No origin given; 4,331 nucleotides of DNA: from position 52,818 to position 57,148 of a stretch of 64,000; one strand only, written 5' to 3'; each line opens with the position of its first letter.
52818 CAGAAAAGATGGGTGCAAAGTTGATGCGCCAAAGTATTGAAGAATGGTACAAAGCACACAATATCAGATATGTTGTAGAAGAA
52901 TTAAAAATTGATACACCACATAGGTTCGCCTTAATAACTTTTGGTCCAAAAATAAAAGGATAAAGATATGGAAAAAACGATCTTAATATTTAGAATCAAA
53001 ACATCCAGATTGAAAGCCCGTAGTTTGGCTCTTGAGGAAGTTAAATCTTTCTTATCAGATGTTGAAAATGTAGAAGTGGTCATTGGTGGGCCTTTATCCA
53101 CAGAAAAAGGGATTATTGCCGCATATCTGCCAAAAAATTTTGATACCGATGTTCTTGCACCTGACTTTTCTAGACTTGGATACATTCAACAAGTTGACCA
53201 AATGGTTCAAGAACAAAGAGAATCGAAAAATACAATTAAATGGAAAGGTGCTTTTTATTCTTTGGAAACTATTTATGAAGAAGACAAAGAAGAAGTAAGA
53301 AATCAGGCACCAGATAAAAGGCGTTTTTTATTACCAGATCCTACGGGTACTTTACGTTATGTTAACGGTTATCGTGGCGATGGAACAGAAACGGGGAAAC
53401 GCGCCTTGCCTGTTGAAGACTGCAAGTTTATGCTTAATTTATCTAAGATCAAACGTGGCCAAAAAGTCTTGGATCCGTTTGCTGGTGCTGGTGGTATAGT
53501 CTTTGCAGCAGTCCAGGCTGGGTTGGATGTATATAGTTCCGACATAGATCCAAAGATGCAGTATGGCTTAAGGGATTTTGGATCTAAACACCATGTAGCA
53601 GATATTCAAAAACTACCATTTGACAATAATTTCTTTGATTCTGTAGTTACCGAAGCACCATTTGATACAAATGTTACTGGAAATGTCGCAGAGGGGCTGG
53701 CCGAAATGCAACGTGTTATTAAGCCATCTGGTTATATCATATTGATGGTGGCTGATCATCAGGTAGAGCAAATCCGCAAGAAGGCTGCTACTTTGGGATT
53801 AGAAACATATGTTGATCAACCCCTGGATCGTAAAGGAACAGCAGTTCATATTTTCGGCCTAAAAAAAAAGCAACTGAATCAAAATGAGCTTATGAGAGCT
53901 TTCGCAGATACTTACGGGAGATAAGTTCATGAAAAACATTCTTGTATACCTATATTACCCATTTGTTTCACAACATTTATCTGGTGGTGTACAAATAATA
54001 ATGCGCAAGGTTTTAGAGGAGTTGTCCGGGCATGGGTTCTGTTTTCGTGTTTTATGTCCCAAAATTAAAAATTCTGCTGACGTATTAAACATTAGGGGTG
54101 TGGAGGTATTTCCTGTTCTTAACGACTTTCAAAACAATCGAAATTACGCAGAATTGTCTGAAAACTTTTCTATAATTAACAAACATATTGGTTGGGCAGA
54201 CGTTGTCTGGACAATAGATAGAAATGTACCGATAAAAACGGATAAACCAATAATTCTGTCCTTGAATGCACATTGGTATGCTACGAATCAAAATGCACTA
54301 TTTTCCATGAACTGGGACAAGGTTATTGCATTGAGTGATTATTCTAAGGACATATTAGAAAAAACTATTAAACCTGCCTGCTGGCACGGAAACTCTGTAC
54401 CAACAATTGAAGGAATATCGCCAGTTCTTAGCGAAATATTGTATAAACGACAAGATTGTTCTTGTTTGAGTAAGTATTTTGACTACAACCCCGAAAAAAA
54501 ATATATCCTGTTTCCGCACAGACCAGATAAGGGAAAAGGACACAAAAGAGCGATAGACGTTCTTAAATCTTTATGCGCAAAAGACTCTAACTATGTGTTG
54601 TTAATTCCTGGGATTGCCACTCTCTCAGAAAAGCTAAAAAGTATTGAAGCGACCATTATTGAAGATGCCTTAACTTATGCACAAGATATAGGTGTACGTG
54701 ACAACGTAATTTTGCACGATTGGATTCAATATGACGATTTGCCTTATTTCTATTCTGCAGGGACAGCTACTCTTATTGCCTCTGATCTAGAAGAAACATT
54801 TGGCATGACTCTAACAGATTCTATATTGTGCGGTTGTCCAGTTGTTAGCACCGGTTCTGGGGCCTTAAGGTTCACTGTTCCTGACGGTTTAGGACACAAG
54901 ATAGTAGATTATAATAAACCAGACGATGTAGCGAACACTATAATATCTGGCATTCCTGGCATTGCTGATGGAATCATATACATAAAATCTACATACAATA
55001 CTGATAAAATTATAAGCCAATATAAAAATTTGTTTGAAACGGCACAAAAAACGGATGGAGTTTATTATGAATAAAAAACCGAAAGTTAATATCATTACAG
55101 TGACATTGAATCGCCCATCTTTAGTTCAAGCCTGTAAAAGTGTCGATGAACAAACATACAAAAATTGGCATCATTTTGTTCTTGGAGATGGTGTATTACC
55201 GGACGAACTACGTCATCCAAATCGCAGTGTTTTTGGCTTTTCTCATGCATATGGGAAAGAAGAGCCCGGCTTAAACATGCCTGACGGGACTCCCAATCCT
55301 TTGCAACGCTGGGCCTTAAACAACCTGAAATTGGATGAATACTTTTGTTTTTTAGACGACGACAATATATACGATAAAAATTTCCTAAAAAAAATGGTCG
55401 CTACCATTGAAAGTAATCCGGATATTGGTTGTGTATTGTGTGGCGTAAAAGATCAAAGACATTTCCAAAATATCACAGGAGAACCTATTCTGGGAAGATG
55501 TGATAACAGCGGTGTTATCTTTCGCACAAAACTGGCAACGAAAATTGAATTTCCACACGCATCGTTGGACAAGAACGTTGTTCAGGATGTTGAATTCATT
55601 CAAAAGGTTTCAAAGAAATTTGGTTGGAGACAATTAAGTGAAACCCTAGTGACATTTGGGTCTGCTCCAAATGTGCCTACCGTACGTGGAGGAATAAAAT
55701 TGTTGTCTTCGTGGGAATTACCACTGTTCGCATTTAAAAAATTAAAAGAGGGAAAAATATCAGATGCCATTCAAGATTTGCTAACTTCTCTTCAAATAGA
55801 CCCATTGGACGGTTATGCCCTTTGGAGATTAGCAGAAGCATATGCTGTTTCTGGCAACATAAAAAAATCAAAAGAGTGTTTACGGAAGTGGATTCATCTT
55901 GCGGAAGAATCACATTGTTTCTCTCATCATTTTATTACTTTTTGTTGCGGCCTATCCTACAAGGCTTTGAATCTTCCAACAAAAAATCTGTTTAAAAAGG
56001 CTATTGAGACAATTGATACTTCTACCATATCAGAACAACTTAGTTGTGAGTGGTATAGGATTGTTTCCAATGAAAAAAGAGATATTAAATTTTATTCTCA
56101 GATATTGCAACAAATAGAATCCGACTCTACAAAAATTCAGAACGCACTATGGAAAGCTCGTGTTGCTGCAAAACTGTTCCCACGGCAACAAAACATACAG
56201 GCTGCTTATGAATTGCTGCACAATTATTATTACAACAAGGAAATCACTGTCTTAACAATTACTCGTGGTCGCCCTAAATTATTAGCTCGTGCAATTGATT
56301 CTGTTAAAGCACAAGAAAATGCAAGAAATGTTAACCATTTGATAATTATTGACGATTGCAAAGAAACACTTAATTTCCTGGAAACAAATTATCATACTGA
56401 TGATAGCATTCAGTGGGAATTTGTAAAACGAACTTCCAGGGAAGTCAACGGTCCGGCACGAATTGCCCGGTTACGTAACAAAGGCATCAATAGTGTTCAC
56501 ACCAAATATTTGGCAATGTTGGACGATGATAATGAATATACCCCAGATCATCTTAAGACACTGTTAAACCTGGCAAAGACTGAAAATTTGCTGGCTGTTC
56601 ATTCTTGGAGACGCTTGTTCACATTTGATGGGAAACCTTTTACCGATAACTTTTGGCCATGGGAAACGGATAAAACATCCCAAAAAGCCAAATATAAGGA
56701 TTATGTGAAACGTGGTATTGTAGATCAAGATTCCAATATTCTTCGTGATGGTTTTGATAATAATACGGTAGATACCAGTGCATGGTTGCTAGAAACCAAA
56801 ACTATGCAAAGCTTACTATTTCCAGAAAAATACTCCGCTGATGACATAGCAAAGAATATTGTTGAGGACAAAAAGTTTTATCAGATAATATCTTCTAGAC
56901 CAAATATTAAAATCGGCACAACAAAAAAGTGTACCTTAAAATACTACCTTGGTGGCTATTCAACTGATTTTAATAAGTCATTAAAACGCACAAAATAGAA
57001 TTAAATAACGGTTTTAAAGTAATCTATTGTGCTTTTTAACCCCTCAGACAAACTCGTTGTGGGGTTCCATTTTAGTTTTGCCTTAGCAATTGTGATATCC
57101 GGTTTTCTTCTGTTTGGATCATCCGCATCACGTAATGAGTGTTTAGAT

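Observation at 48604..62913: Orphan glycosylation/modification cluster with TPR-like glycosyltransferases and no recognisable export, polymerase or priming machinery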

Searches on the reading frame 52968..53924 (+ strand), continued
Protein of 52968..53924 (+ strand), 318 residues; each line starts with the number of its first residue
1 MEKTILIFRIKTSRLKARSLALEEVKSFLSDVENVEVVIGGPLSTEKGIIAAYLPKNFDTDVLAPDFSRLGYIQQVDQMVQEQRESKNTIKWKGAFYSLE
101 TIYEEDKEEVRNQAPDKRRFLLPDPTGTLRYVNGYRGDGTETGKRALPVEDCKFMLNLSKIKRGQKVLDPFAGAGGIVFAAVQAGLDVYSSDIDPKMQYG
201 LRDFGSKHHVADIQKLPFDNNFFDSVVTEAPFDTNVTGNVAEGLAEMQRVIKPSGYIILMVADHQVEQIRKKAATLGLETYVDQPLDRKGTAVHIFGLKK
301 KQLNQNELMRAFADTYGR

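Call 90: find_related_loci(query=A3, collection=metagenome_contigs, flank=10000)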
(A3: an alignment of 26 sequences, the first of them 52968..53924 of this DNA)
Query A3 (318 aa) in metagenome_contigs; peptide patterns used: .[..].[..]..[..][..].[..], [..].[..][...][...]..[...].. (x = any residue, [..] = any of these).
178 stretches matched a pattern; 137 encode a relative of the query (tblastn E <= 1e-3); the best 80 are kept; 80 distinct loci.
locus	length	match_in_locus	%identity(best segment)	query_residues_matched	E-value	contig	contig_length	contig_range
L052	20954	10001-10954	99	1-318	0e+0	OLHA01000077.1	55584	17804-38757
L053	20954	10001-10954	99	1-318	0e+0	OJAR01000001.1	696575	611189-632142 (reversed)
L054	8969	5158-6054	72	1-300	5e-146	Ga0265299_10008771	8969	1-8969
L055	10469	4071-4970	71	1-300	6e-144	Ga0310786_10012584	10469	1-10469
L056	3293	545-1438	62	2-300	2e-127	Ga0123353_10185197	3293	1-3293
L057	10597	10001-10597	71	1-199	3e-93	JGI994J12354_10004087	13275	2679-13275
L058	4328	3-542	72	121-300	3e-87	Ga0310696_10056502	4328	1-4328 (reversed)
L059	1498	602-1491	73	1-296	6e-122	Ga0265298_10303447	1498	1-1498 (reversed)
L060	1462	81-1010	39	1-302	6e-71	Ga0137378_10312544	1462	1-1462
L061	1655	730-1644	38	4-300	5e-64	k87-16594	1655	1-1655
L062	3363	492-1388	38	6-302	3e-58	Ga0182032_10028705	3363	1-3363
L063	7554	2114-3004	37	4-307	9e-58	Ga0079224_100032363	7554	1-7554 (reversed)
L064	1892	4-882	36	10-300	4e-59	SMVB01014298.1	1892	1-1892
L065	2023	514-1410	37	6-302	3e-58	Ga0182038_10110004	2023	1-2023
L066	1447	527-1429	39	2-300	5e-59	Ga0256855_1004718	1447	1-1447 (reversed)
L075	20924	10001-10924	34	2-300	7e-54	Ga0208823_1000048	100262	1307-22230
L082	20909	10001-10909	35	5-295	2e-52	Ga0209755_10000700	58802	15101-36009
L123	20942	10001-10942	32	4-307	4e-48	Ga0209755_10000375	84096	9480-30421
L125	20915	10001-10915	31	4-295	5e-48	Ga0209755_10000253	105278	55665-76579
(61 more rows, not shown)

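Call 93: search_protein_families(library=pfam, proteins=[L123:9138-9836:-, L123:8404-9141:-, L123:10991-11467:+, L123:11758-13119:+, L125:9173-9895:+, L125:7840-9129:+, L125:11040-12176:+, L075:9410-9913:+, L075:11062-11700:+, L082:9189-9953:+], max_evalue=0.0001)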
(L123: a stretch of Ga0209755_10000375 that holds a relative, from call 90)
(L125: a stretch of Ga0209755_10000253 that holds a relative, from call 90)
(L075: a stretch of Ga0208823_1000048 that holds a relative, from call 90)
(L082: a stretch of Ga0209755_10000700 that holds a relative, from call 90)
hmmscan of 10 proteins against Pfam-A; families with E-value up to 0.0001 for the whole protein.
L123:9138-9836:- (232 aa): 0 families

L123:8404-9141:- (245 aa): 0 families

L123:10991-11467:+ (158 aa): 0 families

L123:11758-13119:+ (453 aa): 3 families
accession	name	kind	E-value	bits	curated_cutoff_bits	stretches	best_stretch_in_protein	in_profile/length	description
PF05697.18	Trigger_N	-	4.2e-38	131.3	22.2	1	5-153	3-144/144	Bacterial trigger factor protein (TF)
PF05698.19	Trigger_C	-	6.7e-31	108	22.7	1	278-432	1-161/162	Bacterial trigger factor protein (TF) C-terminus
PF00254.34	FKBP_C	-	8e-08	32.9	21.1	1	168-246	4-80/94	FKBP-type peptidyl-prolyl cis-trans isomerase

L125:9173-9895:+ (240 aa): 1 family
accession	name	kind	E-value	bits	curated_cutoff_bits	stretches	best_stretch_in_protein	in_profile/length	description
PF10719.14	ComFB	-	5.4e-19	68.5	25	1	4-91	1-82/83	Late competence development protein ComFB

L125:7840-9129:+ (429 aa): 2 families
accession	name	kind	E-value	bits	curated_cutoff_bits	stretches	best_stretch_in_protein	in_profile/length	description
PF19276.4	HD_assoc_2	-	1.4e-14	54.5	23.1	1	216-369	16-158/222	HD associated region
PF01966.28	HD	-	2.5e-05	25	22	1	63-137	1-71/116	HD domain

L125:11040-12176:+ (378 aa): 2 families
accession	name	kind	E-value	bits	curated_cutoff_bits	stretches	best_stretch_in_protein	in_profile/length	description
PF16576.10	HlyD_D23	-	3.6e-15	56.3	30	1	61-282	2-214/214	Barrel-sandwich domain of CusB or HlyD membrane-fusion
PF13437.12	HlyD_3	-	1.8e-08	35.5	22.2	1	173-279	1-106/106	HlyD family secretion protein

L075:9410-9913:+ (167 aa): 1 family
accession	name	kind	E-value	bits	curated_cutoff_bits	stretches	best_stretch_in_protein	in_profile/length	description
PF00293.34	NUDIX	-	1.2e-19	71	21.1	1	40-150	4-125/134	NUDIX domain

L075:11062-11700:+ (212 aa): 1 family
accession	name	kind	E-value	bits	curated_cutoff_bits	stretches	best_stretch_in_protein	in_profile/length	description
PF16264.11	SatD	-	1.5e-22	80.7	29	1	9-190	1-194/211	SatD family (SatD)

L082:9189-9953:+ (254 aa): 1 family
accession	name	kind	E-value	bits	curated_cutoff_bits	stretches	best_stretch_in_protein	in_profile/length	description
PF02146.23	SIR2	-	2.9e-49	167.9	24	1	27-203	1-180/180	Sir2 family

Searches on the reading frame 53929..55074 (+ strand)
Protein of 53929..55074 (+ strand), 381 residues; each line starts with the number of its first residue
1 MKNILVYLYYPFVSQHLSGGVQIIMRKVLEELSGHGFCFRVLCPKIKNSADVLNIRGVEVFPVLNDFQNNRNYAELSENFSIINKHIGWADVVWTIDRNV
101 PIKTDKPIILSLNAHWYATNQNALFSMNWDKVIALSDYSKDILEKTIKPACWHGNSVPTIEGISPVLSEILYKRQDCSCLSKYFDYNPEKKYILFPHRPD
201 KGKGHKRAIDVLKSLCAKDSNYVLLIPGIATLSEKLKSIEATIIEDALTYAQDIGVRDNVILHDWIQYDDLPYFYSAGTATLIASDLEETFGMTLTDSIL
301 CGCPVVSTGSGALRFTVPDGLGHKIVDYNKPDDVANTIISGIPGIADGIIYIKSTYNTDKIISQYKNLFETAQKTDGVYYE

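Call 5: search_protein_families(library=pfam, proteins=[window:53929-55074:+], max_evalue=0.01)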
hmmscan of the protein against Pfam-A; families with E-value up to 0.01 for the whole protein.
window:53929-55074:+ (381 aa): 3 families
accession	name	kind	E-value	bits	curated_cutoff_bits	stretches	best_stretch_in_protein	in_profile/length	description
PF00534.26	Glycos_transf_1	-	1.6e-16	60.8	26.4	1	187-339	12-153/172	Glycosyl transferases group 1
PF13692.12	Glyco_trans_1_4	-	9.6e-11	42.6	27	1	191-339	2-137/142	Glycosyl transferases group 1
PF13439.12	Glyco_transf_4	-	0.0011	19.5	28.5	1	19-145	2-150/170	Glycosyltransferase Family 4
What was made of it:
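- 53929..55074 (+): g07: GT4 glycosyltransferase. Core member. Glycos_transf_1 E 2e-16 (call 5).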

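Call 12: search_protein_families(library=ncbifam, proteins=[window:53929-55074:+], max_evalue=0.01)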
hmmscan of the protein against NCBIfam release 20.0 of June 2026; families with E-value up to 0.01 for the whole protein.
window:53929-55074:+ (381 aa): 14 families
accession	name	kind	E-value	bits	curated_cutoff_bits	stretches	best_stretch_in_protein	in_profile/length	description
TIGR03449.1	mycothiol_MshA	equivalog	1.4e-07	30.7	462.5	1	248-338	274-363/406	D-inositol-3-phosphate glycosyltransferase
TIGR04157.1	glyco_rSAM_CFB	subfamily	3.1e-06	26.4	400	1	122-333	163-355/406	TIGR04157 family glycosyltransferase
NF012028.0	PRK15484.1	subfamily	4.3e-06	26.1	618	1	169-338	172-338/380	lipopolysaccharide N-acetylglucosaminyltransferase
NF053787.1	GlcN_PG_synth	equivalog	8.3e-06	24.9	480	1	267-338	251-320/361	N-acetylglucosaminyl phosphatidylglycerol synthase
TIGR02472.1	sucr_P_syn_N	equivalog_domain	0.00013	21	576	1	184-314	242-376/439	sucrose-phosphate synthase, putative, glycosyltransferase domain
NF038255.1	exopoly_VpsD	equivalog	0.00057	18.8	300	1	248-371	253-378/381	VpsD family glycosyltransferase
TIGR03999.1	thiol_BshA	equivalog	0.00079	18.5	273.7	1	247-372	244-373/375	N-acetyl-alpha-D-glucosaminyl L-malate synthase BshA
NF038298.1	EPS_HpsO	equivalog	0.00087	18.2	575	1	168-318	179-328/388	hormogonium polysaccharide biosynthesis glycosyltransferase HpsO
NF007396.0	PRK09922.1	equivalog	0.0011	17.9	385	1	203-309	194-290/361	lipopolysaccharide 1,6-galactosyltransferase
TIGR02149.1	glgA_Coryne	subfamily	0.0012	18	302.4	1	130-334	146-339/391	glycogen synthase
NF050063.1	ProtGlycPglJ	equivalog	0.0013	18.1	500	1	188-316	192-305/363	N-acetylgalactosamine-N,N'-diacetylbacillosaminyl-diphospho-undecaprenol 4-alpha-N-acetylgalactosaminyltransferase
TIGR04047.1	MSMEG_0565_glyc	hypoth_equivalog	0.0015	17.7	259.85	1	210-338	213-335/373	MSMEG_0565 family glycosyltransferase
NF041876.1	EPS_EpsE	equivalog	0.0021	17.4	400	1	200-339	224-356/389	exopolysaccharide biosynthesis GT4 family glycosyltransferase EpsE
NF041139.1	TreT_Thcocales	equivalog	0.005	15.7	775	1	180-326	219-361/412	trehalose synthase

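Call 27: search_protein_families(library=padloc, proteins=[window:53929-55074:+], max_evalue=0.01)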
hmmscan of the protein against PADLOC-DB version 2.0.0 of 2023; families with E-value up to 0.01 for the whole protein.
window:53929-55074:+ (381 aa): 0 families

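Call 79: search_solved_structures(query=window:53929-55074:+, max_evalue=0.01)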
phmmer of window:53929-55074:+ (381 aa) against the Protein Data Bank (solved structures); distinct sequences matched with E-value up to 0.01: 7.
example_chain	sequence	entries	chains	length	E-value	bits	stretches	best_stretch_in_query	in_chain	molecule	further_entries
6kih_A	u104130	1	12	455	1.5e-05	27.2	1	234-324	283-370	Tll1590 protein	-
2x6q_A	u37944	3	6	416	1.9e-05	26.9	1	161-334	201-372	TREHALOSE-SYNTHASE TRET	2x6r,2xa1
2xa2_A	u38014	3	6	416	0.00013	24.2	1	161-334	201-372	TREHALOSE-SYNTHASE TRET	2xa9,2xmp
5d00_A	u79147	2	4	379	0.0016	20.6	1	161-369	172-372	N-acetyl-alpha-D-glucosaminyl L-malate synthase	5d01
9dcm_B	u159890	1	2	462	0.0079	18.3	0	252-342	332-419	Sucrose-phosphate synthase-like protein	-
8vrf_B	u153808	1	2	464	0.008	18.3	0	252-342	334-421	Sucrose-phosphate synthase-like protein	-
8uag_A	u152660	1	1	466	0.008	18.2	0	252-342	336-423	Sucrose-phosphate synthase-like protein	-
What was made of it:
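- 53929..55074 (+): The nearest NCBIfam and PDB matches are MshA, sucrose-phosphate synthase, TreT and BshA, all weak (calls 12, 79).
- g07 is nearest to GT4 enzymes with small soluble acceptors (MshA, sucrose-phosphate synthase, TreT, BshA; calls 12, 79). g07 is nearest to sucrose-phosphate synthase, TreT, MshA and BshA (calls 12, 79).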

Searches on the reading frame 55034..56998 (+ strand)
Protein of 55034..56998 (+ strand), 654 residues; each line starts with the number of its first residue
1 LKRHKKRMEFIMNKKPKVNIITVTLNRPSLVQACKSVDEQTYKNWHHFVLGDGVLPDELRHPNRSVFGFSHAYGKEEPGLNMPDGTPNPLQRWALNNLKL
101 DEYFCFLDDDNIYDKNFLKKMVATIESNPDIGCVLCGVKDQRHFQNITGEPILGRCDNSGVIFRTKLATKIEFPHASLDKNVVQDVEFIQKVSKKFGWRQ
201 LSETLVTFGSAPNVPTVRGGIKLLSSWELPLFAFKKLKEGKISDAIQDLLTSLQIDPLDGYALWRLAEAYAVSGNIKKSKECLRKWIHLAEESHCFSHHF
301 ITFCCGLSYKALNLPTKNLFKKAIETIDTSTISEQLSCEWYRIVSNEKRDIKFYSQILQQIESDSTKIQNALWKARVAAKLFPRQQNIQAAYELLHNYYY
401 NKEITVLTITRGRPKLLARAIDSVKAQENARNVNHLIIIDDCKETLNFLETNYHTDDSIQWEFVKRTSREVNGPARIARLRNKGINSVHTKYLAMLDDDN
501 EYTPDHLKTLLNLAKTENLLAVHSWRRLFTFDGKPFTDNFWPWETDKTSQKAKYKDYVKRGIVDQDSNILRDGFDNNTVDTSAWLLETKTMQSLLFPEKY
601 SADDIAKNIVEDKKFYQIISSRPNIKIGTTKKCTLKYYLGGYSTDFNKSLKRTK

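Call 5: search_protein_families(library=pfam, proteins=[window:55034-56998:+], max_evalue=0.01)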
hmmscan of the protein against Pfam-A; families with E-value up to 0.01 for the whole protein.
window:55034-56998:+ (654 aa): 5 families
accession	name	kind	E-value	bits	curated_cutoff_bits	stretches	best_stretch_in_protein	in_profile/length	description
PF00535.33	Glycos_transf_2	-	4.6e-24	85.7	23.3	2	405-539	1-128/168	Glycosyl transferase family 2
PF14559.12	TPR_19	-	0.00028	21.6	25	1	237-286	2-51/68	Tetratricopeptide repeat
PF13641.12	Glyco_tranf_2_3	-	0.00049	20.6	27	0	405-519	4-116/230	Glycosyltransferase like family 2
PF10111.15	Glyco_tranf_2_2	-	0.00097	19.1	27.3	1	477-519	69-111/276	Glycosyltransferase like family 2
PF07719.23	TPR_2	-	0.0031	17.9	27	0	261-285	2-26/34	Tetratricopeptide repeat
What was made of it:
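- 55055..56998 (+): g08: fusion of GT2 + TPR-like linker + GT2. Core member. GT2 E 5e-24 (two stretches) and TPR_19 E 3e-4 (call 5).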

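Call 12: search_protein_families(library=ncbifam, proteins=[window:55055-56998:+], max_evalue=0.01)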
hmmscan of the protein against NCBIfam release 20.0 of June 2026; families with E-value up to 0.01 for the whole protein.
window:55055-56998:+ (647 aa): 12 families
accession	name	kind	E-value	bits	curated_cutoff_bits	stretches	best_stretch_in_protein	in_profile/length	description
NF047683.1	TeichurnBiosyTuaG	equivalog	4.7e-16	59.2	400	2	395-529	6-133/252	teichuronic acid biosynthesis protein TuaG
NF007453.0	PRK10018.1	equivalog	3.3e-11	43.4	382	1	397-507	8-111/280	colanic acid biosynthesis glycosyltransferase WcaA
TIGR04017.1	WcaA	equivalog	5.8e-11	42.5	495.75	1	397-507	7-110/279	colanic acid biosynthesis glycosyltransferase WcaA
NF050050.1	ProtGlycPglI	equivalog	1.6e-10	40.8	500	1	397-508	4-109/306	GalNAc(5)-diNAcBac-PP-undecaprenol beta-1,3-glucosyltransferase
TIGR03965.1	mycofact_glyco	equivalog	1.5e-07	30.7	280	1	394-506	73-178/467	mycofactocin biosynthesis glycosyltransferase MftF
TIGR04440.1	glyco_TIGR04440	domain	4.2e-07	29.9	70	0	398-505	3-104/215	TIGR00180 family glycosyltransferase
NF007482.0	PRK10073.1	equivalog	1.8e-06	27.2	423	1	408-512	19-115/334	glycosyltransferase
NF038302.1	EPS_HpsE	equivalog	4.6e-06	25.8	300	0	398-528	4-132/307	hormogonium polysaccharide biosynthesis glycosyltransferase HpsE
NF041394.1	GtaseAglG_Halo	equivalog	7.1e-06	25.5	440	1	401-515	9-115/304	glucosyl-dolichyl phosphate glucuronosyltransferase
NF038299.1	EPS_HpsN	equivalog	2.8e-05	23.2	425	0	95-141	83-129/317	hormogonium polysaccharide biosynthesis glycosyltransferase HpsN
NF041875.1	EPS_EpsD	equivalog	5.9e-05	22.6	370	1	399-505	3-102/325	exopolysaccharide biosynthesis glycosyltransferase EpsD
TIGR03111.1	glyc2_xrt_Gpos1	hypoth_equivalog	0.00026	19.9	363.95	0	93-131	131-169/439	TIGR03111 family XrtG-associated glycosyltransferase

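Call 15: search_solved_structures(query=window:55055-56998:+, max_evalue=0.01)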
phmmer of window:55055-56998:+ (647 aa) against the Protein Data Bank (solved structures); distinct sequences matched with E-value up to 0.01: 4.
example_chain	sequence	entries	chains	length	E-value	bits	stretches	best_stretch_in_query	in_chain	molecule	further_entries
9qhb_A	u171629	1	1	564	0.00037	22.1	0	230-284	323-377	Engineered tetratricopeptide repeat protein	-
8bu0_A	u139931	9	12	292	0.0012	20.5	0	230-283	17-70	Consensus tetratricopeptide repeat protein | Crystal structure of an 8-repeat consensus TPR superhelix with Zinc. | Monomer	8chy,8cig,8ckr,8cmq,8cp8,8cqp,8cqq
9qhc_A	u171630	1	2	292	0.0039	18.7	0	230-283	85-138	Engineered tetratricopeptide repeat protein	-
9jma_A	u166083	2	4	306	0.0081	17.7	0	398-508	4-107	GalNAc(5)-diNAcBac-PP-undecaprenol beta-1,3-glucosyltransferase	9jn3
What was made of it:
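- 55055..56998 (+): It matches consensus-TPR PDB chains at E 4e-4 (call 15).
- On Protein glycosylation system (FlmG/GmaR/OGT/SunS-like): g08 scores TPR_19 at E 3e-4, below cutoff, and matches consensus-TPR PDB chains at E 4e-4 (calls 5, 15). g04 itself has no TPR hit.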

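Call 27: search_protein_families(library=padloc, proteins=[window:55055-56998:+], max_evalue=0.01)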
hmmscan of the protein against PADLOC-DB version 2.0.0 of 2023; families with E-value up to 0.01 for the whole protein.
window:55055-56998:+ (647 aa): 0 families

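Call 28: search_protein_families(library=phrogs, proteins=[window:55055-56998:+], max_evalue=0.001)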
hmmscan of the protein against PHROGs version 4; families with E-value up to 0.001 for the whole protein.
window:55055-56998:+ (647 aa): 2 families
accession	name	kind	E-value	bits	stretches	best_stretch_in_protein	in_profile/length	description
phrog_14775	-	moron, auxiliary metabolic gene and host takeover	1.4e-10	42.2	1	470-509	50-89/203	glycosyltransferase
phrog_22088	-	unknown function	1.2e-07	32.1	1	390-511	55-172/377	-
